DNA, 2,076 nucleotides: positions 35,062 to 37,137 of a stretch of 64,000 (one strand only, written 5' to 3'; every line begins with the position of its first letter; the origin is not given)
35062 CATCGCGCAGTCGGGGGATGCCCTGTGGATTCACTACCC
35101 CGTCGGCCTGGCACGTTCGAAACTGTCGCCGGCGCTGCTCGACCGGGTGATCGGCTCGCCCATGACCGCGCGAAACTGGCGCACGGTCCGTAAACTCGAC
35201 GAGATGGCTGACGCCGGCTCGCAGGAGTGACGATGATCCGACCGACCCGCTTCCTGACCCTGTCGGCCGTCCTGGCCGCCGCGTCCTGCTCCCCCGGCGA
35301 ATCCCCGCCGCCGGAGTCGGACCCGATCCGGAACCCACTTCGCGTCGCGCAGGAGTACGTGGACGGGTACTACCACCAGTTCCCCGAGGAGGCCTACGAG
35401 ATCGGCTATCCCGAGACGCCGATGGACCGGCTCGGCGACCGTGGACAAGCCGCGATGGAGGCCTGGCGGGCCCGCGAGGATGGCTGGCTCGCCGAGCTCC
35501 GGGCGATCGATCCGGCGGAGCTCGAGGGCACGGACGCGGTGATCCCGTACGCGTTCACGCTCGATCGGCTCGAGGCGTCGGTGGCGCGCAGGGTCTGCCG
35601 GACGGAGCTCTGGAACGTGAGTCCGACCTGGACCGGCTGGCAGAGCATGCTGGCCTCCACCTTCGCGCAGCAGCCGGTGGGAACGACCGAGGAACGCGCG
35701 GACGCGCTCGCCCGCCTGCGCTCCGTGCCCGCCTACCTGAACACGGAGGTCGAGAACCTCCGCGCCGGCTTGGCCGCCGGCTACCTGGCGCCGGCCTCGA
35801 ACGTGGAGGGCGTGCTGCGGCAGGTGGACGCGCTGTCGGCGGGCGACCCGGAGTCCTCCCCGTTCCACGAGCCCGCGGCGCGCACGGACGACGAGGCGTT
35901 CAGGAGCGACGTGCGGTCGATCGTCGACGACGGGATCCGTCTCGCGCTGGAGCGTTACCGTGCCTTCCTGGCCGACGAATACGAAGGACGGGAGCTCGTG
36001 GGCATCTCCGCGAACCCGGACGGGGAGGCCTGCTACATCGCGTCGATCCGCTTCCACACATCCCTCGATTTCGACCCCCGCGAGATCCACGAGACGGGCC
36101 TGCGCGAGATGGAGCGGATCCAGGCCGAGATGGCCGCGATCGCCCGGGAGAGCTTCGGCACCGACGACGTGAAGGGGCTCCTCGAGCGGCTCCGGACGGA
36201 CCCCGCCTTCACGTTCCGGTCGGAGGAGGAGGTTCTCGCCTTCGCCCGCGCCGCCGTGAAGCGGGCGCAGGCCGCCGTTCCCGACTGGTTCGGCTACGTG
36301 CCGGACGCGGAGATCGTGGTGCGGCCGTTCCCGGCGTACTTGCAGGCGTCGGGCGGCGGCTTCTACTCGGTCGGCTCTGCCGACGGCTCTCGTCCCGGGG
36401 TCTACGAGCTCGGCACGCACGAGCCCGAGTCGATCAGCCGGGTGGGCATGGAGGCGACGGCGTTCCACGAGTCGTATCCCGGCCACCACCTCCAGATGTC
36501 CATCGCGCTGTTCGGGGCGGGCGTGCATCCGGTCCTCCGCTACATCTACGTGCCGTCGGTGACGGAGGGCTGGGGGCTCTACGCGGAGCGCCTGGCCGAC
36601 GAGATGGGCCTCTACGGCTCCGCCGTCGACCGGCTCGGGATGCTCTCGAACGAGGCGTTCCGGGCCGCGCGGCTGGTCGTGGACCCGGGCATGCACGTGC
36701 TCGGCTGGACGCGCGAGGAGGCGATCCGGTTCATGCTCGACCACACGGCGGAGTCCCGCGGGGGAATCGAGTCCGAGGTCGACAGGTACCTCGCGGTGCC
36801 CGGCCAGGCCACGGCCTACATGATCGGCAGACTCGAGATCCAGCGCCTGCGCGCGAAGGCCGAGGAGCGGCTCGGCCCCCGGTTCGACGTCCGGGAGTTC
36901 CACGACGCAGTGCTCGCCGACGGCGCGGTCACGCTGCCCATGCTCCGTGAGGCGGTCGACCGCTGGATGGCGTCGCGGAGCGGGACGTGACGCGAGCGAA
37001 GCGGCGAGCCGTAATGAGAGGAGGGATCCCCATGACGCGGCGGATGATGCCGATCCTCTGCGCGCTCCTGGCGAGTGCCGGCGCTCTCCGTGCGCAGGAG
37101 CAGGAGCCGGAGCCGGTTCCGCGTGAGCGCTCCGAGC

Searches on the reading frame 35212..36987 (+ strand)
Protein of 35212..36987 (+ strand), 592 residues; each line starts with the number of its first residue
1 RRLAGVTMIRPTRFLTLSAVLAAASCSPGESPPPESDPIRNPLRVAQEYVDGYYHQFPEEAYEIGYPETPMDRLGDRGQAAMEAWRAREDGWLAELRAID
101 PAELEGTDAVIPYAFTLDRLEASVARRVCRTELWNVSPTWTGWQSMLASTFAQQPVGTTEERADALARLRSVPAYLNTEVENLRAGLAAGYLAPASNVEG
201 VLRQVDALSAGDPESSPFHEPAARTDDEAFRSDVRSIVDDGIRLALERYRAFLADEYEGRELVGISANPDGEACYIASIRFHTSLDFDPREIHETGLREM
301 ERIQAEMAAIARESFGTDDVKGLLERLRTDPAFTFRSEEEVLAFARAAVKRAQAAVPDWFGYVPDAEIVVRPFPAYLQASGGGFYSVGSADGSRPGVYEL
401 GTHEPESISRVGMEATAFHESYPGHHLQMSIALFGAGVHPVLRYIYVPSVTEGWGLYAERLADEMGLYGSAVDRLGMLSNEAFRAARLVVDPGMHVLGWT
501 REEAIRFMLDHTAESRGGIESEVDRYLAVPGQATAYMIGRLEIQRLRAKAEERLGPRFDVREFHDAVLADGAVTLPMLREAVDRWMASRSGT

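Call 25: search_protein_families(library=pfam, proteins=[window:35212-36987:+], max_evalue=0.00001)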
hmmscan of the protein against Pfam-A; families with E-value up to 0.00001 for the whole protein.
window:35212-36987:+ (592 aa): 1 family
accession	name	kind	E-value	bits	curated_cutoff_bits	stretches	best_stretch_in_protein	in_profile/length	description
PF05960.17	DUF885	-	2.8e-150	502.9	32.4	1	58-582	1-532/532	Bacterial protein of unknown function (DUF885)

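Call 50: find_homologous_proteins(query=window:35380-36984:+, max_evalue=1e-30)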
Query window:35380-36984:+ (535 aa): 7996 proteins with E <= 1e-30 among 8000 candidates; the best 120 are listed.
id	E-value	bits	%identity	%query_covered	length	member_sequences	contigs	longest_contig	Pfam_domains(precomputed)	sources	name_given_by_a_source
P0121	0.0e+0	1195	100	100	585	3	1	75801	PF05960.18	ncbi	ncbi:MAG: DUF885 domain-containing protein [Gemmatimonadota bacterium]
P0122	9.2e-295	996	83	99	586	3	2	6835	PF05960.18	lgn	-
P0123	4.2e-283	958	77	100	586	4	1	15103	PF05960.18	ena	-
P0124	4.2e-283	958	77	100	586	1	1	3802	PF05960.18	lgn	-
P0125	3.4e-282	955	77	100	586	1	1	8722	PF05960.18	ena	-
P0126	7.0e-278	941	79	99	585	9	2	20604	PF05960.18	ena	-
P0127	1.5e-274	930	74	100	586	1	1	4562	PF05960.18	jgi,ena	-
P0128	4.1e-274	928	74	100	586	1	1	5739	PF05960.18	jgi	-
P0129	4.1e-274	928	74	100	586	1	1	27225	PF05960.18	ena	-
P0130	2.5e-273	926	76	100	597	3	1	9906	PF05960.18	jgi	-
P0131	1.5e-272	923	76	99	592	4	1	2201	PF05960.18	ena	-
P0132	1.7e-272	923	75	100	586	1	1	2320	PF05960.18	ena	-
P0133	3.6e-272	922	75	100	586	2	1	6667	PF05960.18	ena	-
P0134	9.1e-272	920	77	99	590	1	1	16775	PF05960.18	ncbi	-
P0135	2.2e-271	919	76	100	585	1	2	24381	PF05960.18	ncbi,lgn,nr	ncbi:MAG TPA: DUF885 domain-containing protein [Gemmatimonadales bacterium]|nr:DUF885 domain-contain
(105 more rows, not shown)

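Call 52: find_encoding_contigs(protein=P0121, flank=1000, max_places=2)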
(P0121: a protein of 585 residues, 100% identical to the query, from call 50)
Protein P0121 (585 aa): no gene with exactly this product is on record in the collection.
